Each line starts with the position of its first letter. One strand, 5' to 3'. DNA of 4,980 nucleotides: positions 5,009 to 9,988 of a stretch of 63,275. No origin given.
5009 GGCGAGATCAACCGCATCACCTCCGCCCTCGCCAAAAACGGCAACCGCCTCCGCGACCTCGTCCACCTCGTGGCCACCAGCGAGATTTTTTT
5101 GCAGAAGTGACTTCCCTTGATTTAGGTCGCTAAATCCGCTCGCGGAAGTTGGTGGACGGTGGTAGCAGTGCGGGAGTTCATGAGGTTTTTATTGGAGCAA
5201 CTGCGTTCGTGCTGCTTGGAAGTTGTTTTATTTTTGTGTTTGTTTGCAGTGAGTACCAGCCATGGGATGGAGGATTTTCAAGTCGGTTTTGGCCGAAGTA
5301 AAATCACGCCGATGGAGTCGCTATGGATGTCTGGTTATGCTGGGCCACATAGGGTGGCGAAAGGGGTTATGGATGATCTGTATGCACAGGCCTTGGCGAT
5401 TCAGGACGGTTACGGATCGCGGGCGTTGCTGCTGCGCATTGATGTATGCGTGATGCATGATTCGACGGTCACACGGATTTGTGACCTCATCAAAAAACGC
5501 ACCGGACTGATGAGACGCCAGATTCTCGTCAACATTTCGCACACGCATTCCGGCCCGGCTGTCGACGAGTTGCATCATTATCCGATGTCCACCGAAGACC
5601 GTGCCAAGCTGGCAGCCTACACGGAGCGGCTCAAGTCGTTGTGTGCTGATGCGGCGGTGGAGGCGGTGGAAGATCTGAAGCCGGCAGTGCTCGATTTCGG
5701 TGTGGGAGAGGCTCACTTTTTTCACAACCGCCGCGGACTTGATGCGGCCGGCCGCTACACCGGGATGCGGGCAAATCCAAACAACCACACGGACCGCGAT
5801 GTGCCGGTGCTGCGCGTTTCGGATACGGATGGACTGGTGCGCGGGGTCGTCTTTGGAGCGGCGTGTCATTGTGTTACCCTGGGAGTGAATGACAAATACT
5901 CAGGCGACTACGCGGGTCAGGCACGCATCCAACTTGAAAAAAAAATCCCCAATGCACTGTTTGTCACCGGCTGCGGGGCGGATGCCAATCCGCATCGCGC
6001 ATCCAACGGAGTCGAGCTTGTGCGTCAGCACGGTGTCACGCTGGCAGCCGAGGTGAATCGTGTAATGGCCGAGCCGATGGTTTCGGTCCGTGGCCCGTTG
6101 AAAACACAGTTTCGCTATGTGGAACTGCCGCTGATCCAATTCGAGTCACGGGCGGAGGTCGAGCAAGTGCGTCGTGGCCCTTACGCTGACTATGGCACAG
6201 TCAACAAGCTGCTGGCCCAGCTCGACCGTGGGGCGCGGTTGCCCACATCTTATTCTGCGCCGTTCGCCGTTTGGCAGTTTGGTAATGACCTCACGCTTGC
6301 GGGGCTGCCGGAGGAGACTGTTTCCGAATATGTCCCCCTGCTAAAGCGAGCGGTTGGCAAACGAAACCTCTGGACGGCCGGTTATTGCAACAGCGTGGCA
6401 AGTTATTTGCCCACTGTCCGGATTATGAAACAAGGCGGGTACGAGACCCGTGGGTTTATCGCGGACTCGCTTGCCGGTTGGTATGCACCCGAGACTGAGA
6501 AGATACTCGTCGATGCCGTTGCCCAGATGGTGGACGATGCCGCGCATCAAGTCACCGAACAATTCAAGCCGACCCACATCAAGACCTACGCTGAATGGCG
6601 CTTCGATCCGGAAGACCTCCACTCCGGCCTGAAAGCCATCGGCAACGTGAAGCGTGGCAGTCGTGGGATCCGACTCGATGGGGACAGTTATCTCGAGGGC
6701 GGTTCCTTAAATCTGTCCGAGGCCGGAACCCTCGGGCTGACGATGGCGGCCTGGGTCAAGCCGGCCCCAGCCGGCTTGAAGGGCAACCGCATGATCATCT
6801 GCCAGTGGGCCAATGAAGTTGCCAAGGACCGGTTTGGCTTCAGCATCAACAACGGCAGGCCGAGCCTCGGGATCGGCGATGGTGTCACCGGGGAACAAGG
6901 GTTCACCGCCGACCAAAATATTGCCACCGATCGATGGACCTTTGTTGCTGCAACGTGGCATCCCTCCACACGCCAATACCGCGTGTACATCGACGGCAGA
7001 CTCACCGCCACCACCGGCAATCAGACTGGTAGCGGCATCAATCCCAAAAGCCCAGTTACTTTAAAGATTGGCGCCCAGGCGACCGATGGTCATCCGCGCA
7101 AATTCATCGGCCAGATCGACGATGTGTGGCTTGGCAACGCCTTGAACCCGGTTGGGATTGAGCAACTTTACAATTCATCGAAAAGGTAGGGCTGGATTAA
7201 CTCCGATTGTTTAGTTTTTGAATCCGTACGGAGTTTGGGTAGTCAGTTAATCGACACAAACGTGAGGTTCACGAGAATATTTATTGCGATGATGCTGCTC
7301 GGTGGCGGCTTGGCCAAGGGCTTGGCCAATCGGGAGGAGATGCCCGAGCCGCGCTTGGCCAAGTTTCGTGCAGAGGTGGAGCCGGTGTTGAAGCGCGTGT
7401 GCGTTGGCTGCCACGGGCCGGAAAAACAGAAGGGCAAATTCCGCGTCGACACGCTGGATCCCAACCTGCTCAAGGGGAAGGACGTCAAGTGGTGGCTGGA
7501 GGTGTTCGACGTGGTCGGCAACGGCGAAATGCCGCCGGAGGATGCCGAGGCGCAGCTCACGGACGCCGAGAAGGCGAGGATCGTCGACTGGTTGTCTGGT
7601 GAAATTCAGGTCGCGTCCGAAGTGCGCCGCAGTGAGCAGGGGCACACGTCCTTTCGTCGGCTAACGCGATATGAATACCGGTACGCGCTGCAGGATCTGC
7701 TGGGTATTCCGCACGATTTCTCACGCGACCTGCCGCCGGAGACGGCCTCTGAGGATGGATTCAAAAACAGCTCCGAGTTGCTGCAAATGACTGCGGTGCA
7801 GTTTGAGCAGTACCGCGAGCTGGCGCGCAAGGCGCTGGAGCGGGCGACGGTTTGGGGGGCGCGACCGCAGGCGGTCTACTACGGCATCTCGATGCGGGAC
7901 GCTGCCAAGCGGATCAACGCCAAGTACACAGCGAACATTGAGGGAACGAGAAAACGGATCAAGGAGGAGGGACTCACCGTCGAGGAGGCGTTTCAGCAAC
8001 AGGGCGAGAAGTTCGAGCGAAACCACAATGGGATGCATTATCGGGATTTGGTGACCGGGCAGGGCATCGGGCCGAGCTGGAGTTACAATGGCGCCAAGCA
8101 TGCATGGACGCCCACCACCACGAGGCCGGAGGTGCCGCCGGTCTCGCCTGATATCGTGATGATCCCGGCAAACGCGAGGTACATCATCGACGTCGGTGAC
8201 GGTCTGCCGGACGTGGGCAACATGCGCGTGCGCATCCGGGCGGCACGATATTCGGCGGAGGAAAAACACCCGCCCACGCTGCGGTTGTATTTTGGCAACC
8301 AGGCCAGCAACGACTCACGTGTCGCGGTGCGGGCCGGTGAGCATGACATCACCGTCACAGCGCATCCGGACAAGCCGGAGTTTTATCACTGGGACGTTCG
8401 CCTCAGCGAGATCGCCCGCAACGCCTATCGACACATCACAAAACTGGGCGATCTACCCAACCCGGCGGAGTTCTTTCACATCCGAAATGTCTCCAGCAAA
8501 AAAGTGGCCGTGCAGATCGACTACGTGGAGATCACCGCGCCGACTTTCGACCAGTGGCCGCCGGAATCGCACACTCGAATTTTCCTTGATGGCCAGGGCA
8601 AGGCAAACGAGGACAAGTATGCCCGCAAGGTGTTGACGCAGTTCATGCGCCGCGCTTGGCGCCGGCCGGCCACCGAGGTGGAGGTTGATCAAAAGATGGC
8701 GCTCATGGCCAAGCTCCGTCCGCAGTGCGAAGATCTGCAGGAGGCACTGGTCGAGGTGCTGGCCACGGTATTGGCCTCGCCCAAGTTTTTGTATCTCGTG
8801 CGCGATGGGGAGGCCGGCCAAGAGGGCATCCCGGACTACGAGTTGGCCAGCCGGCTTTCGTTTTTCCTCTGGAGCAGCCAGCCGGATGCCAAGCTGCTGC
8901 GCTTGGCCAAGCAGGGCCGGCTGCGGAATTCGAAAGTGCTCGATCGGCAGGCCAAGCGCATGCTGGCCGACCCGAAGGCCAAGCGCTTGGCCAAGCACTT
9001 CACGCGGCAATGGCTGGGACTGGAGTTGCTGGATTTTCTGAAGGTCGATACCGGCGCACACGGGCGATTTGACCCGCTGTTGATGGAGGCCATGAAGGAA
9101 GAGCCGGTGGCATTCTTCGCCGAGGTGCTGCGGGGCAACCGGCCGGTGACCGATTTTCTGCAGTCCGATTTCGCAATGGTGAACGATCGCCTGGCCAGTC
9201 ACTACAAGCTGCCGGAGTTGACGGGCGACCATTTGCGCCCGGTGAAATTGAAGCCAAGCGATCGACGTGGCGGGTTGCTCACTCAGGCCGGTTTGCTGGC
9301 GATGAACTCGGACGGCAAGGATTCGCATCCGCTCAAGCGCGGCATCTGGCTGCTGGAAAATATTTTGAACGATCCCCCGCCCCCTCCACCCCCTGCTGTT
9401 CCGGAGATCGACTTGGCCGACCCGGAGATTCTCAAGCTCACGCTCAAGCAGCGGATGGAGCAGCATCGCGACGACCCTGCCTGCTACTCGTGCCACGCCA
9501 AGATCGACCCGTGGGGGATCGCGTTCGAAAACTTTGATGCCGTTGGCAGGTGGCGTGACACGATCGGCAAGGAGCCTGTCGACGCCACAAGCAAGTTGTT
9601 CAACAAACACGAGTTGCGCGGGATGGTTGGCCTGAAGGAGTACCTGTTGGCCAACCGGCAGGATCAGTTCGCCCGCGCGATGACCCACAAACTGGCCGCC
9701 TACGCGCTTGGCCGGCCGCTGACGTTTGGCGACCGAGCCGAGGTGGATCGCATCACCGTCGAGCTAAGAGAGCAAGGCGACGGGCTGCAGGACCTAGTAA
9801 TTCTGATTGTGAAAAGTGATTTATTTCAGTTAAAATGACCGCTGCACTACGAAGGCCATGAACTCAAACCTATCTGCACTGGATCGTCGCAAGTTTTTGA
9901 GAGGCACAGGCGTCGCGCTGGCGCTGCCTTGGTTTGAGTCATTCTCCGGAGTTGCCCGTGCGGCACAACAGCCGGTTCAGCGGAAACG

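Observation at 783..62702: Highly iterated palindrome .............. (HIP-like) saturating the window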

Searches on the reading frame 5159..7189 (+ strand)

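Call 7: search_protein_families(library=pfam, proteins=[window:5159-7189:+])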
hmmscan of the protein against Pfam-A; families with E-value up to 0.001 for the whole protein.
window:5159-7189:+ (676 aa): 2 families
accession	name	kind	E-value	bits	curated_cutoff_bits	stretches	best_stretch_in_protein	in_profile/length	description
PF13385.13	Laminin_G_3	-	2.3e-17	64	27.6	1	509-658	4-140/151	Concanavalin A-like lectin/glucanases superfamily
PF04734.18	Ceramidase_alk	-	2.8e-17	63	32.1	1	40-264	1-231/509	Neutral/alkaline non-lysosomal ceramidase, N-terminal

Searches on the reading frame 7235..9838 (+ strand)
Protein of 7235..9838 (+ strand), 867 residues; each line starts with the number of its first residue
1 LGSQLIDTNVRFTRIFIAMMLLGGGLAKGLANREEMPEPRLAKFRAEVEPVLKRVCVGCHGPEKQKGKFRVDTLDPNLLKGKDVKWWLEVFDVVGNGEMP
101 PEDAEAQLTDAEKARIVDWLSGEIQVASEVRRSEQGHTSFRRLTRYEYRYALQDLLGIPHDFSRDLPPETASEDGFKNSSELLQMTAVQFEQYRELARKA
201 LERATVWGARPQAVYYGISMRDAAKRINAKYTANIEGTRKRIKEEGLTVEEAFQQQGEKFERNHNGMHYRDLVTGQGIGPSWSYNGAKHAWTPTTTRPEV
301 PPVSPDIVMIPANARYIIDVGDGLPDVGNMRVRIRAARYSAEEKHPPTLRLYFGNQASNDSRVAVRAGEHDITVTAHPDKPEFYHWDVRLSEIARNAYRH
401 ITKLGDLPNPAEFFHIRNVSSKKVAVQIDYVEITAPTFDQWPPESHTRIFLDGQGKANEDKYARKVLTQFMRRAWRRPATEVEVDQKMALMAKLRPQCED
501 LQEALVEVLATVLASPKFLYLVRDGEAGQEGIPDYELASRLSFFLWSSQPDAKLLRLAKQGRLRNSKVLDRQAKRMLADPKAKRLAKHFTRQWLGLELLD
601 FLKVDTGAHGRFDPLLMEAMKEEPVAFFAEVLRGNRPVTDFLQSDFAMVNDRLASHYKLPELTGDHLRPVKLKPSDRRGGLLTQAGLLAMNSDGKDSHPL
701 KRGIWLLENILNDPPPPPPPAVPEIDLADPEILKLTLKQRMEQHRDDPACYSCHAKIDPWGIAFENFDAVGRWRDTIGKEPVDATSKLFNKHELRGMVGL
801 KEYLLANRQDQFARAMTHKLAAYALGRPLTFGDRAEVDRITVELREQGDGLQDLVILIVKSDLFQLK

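Call 7: search_protein_families(library=pfam, proteins=[window:7235-9838:+])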
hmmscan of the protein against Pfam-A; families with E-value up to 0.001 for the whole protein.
window:7235-9838:+ (867 aa): 7 families
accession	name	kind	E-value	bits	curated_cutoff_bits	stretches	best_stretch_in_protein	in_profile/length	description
PF07631.16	PSD4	-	7.2e-42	143.3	23.3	1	534-658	3-127/128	Protein of unknown function (DUF1592)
PF07627.16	PSCyt3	-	4.5e-33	113.9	27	1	678-776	1-97/98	Protein of unknown function (DUF1588)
PF07624.16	PSD2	-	4e-22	78.2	25.8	1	792-864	3-74/74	Protein of unknown function (DUF1585)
PF07626.16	PSD3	-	3.5e-18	66.3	23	1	141-205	1-64/65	Protein of unknown function (DUF1587)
PF07637.16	PSD5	-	8e-18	65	34.2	1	462-522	1-61/62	Protein of unknown function (DUF1595)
PF07635.16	PSCyt1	-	7.4e-09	36.5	22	1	56-103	1-59/59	Planctomycete cytochrome C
PF13442.11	Cytochrome_CBB3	-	2.5e-07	31.3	27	1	49-120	7-68/68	Cytochrome C oxidase, cbb3-type, subunit III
